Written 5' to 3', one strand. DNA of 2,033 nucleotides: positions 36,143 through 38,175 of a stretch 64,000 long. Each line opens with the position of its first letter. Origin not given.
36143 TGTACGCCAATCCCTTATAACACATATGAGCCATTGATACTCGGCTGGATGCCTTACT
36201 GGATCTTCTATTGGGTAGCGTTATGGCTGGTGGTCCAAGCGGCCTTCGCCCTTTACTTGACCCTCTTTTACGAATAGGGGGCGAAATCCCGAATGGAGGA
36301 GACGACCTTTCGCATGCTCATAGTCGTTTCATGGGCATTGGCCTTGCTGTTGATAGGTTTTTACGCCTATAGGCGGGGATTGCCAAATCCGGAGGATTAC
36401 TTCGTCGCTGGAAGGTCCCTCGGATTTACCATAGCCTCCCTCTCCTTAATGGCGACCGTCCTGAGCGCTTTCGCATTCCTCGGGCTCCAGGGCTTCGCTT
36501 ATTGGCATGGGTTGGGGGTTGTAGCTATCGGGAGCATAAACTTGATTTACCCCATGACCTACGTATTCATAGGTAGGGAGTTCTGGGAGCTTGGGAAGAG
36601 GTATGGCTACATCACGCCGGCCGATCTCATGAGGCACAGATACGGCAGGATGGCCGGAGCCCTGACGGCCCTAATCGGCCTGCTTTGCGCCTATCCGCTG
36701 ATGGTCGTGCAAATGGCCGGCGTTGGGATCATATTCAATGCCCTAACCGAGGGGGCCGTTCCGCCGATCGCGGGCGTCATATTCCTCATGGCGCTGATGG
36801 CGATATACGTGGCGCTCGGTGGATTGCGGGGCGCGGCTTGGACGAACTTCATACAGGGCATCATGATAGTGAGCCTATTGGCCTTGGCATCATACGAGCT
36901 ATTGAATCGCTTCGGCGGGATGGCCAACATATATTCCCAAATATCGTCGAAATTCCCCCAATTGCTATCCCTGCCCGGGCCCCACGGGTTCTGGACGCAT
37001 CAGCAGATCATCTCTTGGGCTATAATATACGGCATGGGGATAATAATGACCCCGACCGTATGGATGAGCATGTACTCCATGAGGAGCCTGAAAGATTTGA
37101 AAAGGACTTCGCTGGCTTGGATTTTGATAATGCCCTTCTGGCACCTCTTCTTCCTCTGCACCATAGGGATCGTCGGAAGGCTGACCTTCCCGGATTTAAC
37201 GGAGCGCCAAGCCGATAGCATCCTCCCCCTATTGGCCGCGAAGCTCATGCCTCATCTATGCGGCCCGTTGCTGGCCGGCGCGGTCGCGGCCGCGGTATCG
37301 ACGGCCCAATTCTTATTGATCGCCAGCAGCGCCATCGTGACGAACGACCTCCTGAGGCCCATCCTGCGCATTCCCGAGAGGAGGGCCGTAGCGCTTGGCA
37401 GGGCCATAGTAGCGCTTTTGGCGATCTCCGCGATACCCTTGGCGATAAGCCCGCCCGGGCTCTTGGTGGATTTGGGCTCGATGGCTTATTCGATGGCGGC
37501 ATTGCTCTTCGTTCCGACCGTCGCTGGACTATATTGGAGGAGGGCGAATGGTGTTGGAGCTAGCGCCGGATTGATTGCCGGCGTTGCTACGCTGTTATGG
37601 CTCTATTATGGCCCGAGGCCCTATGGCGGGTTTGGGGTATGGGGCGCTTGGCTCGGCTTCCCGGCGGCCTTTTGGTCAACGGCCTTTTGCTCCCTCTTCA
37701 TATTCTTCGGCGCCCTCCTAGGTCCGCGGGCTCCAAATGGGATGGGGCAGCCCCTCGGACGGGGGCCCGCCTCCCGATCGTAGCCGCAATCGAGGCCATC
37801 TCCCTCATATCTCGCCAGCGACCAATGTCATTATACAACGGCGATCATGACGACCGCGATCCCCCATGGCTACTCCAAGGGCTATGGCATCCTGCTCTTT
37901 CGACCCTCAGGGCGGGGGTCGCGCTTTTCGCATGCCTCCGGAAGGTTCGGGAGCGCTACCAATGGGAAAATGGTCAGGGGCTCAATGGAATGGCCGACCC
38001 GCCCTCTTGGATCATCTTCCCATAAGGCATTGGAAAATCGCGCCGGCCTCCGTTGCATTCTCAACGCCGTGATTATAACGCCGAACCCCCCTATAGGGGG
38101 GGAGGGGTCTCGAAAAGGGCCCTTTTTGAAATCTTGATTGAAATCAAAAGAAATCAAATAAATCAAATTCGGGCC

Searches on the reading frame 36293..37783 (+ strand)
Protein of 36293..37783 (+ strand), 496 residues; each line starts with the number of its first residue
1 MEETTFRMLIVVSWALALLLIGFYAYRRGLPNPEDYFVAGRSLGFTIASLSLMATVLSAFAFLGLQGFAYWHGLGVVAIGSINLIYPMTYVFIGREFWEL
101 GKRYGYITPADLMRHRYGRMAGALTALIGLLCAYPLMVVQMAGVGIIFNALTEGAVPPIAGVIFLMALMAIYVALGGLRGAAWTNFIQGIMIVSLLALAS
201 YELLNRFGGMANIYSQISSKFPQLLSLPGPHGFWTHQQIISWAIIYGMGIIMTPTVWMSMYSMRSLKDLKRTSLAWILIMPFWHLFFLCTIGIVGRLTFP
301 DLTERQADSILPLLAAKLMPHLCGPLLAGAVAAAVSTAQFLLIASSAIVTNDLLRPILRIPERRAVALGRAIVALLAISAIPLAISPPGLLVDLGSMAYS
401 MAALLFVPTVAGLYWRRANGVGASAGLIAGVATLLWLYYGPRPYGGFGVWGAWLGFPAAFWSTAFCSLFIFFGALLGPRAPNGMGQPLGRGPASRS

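Call 6: find_encoding_contigs(protein=window:36293-37783:+, flank=10000, max_places=6)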
Protein window:36293-37783:+ (496 aa): 9 contigs read that carry it; 6 places shown.
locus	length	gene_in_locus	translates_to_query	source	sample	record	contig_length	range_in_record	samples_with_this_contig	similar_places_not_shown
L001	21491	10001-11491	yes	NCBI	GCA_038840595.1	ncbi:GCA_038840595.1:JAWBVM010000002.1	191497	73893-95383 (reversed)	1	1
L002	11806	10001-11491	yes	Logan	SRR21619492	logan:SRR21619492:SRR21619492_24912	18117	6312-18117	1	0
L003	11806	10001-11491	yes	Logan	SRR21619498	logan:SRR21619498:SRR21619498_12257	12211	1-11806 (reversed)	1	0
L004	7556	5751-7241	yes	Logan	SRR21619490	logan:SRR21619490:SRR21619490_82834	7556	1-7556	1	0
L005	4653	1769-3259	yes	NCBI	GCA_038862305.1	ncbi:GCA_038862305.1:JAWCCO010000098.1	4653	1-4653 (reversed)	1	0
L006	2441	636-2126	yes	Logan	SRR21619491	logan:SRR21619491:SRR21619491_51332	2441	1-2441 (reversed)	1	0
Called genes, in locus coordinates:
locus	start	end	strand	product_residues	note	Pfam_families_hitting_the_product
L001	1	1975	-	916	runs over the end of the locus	PF01411:tRNA-synt_2c, PF07973:tRNA_SAD, PF02272:DHHA1 (weak)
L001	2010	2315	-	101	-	PF00428:Ribosomal_60s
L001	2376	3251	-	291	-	PF00466:Ribosomal_L10, PF17777:RL10P_insert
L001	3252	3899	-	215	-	PF00687:Ribosomal_L1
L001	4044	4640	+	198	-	PF09335:VTT_dom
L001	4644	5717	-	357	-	PF13185:GAF_2, PF01590:GAF, PF13492:GAF_3, PF13185:GAF_2, PF01590:GAF, PF13492:GAF_3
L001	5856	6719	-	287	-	PF02775:TPP_enzyme_C, PF12367:PFO_beta_C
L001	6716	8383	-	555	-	PF01558:POR, PF01855:POR_N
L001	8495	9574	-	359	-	PF04055:Radical_SAM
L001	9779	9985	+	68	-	-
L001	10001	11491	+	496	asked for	PF00474:SSF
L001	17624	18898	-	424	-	PF01966:HD, PF19276:HD_assoc_2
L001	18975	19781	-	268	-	PF00795:CN_hydrolase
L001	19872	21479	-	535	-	PF16640:Big_3_5 (faint), PF13240:Zn_Ribbon_1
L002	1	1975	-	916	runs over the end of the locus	PF01411:tRNA-synt_2c, PF07973:tRNA_SAD, PF02272:DHHA1 (weak)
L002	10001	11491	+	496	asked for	PF00474:SSF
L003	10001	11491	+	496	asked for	PF00474:SSF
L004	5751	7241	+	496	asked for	PF00474:SSF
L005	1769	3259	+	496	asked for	PF00474:SSF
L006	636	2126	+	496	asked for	PF00474:SSF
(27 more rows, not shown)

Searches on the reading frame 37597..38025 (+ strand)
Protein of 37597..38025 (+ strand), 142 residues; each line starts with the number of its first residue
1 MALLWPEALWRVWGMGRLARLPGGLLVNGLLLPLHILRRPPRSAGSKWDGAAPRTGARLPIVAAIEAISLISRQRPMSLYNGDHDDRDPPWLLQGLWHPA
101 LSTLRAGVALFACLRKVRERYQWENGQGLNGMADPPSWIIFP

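Call 48: search_protein_families(library=pfam, proteins=[window:37597-38025:+], max_evalue=0.01)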
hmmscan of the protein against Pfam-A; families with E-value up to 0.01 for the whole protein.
window:37597-38025:+ (142 aa): 0 families
